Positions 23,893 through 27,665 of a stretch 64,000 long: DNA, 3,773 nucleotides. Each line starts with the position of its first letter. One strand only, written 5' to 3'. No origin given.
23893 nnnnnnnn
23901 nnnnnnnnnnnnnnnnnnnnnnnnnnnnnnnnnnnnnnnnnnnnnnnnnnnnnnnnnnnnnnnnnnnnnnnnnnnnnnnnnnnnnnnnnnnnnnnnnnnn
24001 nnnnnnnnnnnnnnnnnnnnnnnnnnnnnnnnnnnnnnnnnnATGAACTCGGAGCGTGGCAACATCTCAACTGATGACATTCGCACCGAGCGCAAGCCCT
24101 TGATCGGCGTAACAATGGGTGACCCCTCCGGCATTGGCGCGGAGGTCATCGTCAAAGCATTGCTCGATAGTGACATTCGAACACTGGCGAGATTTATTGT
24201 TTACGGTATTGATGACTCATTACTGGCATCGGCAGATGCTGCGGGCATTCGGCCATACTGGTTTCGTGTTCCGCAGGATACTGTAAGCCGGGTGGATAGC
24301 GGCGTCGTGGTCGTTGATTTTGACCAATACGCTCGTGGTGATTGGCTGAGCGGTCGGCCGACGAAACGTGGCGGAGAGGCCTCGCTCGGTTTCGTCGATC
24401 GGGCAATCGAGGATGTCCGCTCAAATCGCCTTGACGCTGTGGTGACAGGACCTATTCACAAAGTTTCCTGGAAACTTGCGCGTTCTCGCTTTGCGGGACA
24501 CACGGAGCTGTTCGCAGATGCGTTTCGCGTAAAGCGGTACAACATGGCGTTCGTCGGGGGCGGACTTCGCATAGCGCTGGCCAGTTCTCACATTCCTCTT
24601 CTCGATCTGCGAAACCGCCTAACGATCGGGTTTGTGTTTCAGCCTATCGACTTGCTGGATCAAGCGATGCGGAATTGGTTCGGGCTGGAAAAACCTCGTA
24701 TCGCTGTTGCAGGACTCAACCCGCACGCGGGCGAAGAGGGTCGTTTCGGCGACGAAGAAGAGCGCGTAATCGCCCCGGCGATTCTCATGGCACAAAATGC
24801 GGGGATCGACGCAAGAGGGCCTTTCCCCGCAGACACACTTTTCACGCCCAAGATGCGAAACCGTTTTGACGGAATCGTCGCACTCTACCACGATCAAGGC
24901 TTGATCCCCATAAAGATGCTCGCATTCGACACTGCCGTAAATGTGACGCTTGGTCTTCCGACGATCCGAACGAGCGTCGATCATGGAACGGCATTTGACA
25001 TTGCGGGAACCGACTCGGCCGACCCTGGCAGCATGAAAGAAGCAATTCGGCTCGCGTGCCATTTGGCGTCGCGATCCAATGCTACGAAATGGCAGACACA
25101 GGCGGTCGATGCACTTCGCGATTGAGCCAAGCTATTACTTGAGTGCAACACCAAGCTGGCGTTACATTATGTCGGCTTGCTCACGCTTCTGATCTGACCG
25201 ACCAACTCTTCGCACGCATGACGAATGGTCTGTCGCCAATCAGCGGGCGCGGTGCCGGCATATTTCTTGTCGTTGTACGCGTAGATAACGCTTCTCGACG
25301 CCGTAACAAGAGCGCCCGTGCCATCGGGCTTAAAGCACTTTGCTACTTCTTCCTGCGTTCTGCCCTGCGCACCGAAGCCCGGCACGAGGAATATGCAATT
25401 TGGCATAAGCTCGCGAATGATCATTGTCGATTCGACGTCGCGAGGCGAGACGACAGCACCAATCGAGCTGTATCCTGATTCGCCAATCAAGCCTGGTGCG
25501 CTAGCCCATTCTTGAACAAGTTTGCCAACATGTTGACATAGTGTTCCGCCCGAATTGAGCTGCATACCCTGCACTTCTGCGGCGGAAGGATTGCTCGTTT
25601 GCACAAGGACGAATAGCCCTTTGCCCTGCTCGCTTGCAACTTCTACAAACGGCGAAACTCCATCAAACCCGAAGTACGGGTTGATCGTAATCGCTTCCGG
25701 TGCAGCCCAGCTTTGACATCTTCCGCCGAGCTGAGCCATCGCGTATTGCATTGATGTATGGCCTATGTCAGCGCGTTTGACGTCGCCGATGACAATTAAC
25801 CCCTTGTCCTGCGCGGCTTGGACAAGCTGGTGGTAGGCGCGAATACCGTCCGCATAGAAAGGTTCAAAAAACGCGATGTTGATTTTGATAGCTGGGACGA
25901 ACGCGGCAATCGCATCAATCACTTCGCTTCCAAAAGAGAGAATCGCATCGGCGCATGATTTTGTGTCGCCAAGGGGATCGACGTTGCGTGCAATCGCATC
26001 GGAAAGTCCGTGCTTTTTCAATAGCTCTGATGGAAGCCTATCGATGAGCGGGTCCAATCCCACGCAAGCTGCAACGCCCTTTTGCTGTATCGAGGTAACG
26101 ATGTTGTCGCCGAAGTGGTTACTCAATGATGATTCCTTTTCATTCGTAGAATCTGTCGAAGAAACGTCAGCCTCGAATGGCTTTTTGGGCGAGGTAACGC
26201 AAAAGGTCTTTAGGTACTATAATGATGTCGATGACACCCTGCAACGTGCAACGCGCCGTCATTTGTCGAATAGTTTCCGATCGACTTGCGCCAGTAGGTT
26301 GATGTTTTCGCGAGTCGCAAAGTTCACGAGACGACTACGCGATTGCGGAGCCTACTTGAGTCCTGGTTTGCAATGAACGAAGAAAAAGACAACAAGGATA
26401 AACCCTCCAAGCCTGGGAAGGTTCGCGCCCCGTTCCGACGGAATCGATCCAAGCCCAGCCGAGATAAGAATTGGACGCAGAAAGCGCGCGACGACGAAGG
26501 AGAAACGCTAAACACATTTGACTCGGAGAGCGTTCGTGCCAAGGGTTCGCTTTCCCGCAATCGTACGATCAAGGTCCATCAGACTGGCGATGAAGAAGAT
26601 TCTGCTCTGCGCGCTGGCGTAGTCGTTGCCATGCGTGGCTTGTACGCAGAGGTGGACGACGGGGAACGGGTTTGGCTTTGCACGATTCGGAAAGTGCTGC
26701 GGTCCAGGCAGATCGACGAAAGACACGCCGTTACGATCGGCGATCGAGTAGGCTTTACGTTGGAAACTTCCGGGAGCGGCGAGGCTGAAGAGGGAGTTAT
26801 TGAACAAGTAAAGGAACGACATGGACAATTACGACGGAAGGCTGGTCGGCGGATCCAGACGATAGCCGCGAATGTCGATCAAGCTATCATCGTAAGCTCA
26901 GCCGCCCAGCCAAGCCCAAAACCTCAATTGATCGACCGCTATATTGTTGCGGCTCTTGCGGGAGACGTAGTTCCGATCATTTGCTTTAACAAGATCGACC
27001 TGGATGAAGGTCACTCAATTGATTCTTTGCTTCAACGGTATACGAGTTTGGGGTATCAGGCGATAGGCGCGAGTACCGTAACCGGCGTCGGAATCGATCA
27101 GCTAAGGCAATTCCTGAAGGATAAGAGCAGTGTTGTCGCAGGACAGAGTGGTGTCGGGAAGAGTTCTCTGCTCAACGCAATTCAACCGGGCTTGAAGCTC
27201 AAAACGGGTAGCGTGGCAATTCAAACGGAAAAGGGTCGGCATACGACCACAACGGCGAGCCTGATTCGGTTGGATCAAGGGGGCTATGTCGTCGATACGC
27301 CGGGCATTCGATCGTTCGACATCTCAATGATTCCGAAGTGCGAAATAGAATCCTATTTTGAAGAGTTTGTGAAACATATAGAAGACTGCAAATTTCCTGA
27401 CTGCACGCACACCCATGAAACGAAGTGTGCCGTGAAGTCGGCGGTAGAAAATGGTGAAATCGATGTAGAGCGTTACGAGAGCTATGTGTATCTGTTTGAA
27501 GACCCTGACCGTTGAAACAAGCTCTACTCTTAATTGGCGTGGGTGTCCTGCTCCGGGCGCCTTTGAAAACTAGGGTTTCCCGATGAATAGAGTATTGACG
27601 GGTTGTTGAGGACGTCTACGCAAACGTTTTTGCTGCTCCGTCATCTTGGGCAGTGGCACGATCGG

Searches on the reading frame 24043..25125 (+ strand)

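Call 15: search_protein_families(library=ncbifam, proteins=[window:24043-25125:+], max_evalue=0.00001)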
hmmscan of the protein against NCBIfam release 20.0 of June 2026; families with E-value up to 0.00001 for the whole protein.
window:24043-25125:+ (360 aa): 7 families
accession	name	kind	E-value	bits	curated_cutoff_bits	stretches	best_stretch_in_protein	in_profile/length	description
TIGR00557.1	pdxA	equivalog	2.3e-107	359.1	290.35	1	21-342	2-320/320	4-hydroxythreonine-4-phosphate dehydrogenase PdxA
NF003699.0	PRK05312.1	equivalog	2.7e-92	309.7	378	1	20-346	6-337/340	4-hydroxythreonine-4-phosphate dehydrogenase PdxA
NF002520.0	PRK01909.1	equivalog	2.2e-87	293.4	476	1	17-347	4-328/329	4-hydroxythreonine-4-phosphate dehydrogenase PdxA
NF002744.0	PRK02746.1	equivalog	3.5e-85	286.2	425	1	15-345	6-343/346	4-hydroxythreonine-4-phosphate dehydrogenase PdxA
NF002992.0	PRK03743.1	equivalog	3.1e-81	273.2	470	1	16-343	2-329/333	4-hydroxythreonine-4-phosphate dehydrogenase PdxA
NF002891.0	PRK03371.1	equivalog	4.6e-68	229.8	583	1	20-342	4-326/326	D-threonate 4-phosphate dehydrogenase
NF003040.0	PRK03946.1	equivalog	5.4e-57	193.5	376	1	21-342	4-304/307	4-hydroxythreonine-4-phosphate dehydrogenase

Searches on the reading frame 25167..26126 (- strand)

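Call 29: search_protein_families(library=ncbifam, proteins=[window:25167-26126:-], max_evalue=0.00001)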
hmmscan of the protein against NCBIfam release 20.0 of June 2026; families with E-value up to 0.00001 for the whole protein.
window:25167-26126:- (319 aa): 3 families
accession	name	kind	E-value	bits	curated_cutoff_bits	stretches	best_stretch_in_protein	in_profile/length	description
TIGR02127.1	pyrF_sub2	equivalog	2.8e-70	236.5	110.6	1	5-289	1-256/261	orotidine-5'-phosphate decarboxylase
NF004034.0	PRK05500.1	equivalog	1.9e-16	59.7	656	1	5-279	3-240/478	bifunctional orotidine-5'-phosphate decarboxylase/orotate phosphoribosyltransferase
TIGR01740.1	pyrF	equivalog_domain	1.2e-06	28.4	92.3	1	69-186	16-121/216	orotidine-5'-phosphate decarboxylase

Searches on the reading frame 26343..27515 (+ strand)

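Call 29: search_protein_families(library=ncbifam, proteins=[window:26343-27515:+], max_evalue=0.00001)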
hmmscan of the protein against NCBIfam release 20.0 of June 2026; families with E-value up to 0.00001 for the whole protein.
window:26343-27515:+ (390 aa): 5 families
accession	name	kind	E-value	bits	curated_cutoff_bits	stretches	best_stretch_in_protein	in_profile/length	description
NF008931.0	PRK12288.1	equivalog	2.9e-76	256.7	360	1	75-386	25-331/347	small ribosomal subunit biogenesis GTPase RsgA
TIGR00157.1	TIGR00157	equivalog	1.3e-69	234.5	100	1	132-385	3-246/247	ribosome small subunit-dependent GTPase A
NF008932.0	PRK12289.1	equivalog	7.8e-51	173.2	483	1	107-387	40-300/363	small ribosomal subunit biogenesis GTPase RsgA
TIGR03597.1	GTPase_YqeH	equivalog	3.5e-09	36.3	297.4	1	243-323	134-216/361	ribosome biogenesis GTPase YqeH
NF000908.1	PRK00089.1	equivalog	7.8e-06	25.4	237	0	265-323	8-62/291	GTPase Era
